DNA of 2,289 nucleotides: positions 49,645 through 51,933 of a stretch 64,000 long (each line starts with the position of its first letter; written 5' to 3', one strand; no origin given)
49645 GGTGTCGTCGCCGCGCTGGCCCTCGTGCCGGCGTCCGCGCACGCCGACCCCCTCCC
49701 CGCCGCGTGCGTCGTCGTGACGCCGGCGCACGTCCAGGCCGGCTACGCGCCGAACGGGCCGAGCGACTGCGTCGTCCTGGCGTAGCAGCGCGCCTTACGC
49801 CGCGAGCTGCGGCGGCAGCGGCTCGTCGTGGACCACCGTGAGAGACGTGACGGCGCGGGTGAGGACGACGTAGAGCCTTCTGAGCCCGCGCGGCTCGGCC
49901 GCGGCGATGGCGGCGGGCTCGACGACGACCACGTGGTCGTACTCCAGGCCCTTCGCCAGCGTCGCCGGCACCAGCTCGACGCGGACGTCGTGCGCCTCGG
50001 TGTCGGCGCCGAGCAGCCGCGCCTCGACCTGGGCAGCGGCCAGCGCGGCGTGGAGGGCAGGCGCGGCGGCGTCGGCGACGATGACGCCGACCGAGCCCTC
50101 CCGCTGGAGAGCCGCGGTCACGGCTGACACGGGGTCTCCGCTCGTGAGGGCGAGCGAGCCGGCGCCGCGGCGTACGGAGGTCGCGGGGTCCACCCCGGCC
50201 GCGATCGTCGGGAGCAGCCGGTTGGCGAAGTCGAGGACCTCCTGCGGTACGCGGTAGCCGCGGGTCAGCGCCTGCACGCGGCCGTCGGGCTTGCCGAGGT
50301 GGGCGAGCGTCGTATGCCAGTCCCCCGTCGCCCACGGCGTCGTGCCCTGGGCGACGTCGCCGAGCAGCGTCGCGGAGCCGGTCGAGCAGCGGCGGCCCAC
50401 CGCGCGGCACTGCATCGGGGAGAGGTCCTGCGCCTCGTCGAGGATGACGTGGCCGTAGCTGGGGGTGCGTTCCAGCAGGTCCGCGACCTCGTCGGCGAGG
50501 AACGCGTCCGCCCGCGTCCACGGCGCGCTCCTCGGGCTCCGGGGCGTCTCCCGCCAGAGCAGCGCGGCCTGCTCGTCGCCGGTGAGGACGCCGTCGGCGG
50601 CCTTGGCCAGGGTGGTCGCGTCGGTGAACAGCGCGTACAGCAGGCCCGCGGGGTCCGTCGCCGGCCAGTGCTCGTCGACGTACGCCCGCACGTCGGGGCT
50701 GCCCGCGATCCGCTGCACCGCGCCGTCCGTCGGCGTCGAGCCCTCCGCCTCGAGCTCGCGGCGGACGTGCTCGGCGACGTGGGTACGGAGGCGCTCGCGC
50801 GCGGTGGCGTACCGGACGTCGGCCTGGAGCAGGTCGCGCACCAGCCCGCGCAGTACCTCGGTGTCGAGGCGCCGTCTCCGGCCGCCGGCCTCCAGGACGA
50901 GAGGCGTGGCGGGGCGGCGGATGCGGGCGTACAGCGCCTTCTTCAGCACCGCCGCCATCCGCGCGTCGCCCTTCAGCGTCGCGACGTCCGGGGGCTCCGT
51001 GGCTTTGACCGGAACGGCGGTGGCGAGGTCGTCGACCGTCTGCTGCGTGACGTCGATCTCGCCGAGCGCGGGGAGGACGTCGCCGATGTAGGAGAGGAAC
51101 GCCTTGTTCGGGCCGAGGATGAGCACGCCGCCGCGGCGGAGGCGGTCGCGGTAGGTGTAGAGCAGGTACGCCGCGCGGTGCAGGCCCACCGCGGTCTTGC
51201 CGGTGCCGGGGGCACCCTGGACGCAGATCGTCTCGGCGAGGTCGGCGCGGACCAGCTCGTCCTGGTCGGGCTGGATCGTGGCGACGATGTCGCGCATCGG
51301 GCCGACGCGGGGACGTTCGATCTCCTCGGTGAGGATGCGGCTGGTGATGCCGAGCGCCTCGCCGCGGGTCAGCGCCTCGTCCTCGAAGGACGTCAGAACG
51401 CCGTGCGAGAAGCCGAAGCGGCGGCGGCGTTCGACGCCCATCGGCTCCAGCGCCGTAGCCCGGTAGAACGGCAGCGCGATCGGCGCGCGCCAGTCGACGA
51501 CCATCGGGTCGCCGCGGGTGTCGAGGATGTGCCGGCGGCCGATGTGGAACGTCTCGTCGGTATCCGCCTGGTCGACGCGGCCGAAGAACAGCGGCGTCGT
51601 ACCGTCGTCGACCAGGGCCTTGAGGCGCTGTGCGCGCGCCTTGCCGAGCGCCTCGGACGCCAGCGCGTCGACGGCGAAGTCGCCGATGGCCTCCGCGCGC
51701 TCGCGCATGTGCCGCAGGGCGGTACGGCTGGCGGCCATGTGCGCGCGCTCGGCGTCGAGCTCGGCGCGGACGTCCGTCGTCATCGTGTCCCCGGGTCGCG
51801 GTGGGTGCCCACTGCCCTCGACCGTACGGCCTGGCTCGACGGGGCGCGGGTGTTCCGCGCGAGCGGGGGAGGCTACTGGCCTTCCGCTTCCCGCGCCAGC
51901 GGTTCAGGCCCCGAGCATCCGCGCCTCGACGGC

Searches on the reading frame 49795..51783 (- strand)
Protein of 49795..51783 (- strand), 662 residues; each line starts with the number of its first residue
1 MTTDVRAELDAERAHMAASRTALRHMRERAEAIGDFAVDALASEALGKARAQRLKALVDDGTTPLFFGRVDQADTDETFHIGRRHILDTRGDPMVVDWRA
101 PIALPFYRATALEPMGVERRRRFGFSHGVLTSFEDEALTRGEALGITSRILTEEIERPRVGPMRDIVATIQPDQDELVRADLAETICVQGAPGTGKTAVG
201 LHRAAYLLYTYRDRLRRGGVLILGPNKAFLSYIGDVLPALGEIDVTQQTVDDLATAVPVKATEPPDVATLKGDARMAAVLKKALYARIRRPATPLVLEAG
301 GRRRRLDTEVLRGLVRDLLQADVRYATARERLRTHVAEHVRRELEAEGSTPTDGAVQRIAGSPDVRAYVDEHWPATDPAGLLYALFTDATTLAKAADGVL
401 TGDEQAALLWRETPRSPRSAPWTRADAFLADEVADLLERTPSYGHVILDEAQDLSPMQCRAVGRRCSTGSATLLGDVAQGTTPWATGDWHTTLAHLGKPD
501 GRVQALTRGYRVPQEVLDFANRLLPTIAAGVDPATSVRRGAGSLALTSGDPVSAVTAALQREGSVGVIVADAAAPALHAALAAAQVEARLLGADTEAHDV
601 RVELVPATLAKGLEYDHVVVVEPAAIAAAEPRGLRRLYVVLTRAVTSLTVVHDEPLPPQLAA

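Call 65: search_protein_families(library=pfam, proteins=[window:49795-51783:-], max_evalue=0.00001)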
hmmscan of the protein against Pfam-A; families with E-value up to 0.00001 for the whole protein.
window:49795-51783:- (662 aa): 2 families
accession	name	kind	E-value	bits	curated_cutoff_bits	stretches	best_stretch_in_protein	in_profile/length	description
PF13538.12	UvrD_C_2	-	9.4e-07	29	27.4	1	610-651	10-52/52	UvrD-like helicase C-terminal domain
PF00580.27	UvrD-helicase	-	1e-06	29.1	23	0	172-209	3-39/271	UvrD/REP helicase N-terminal domain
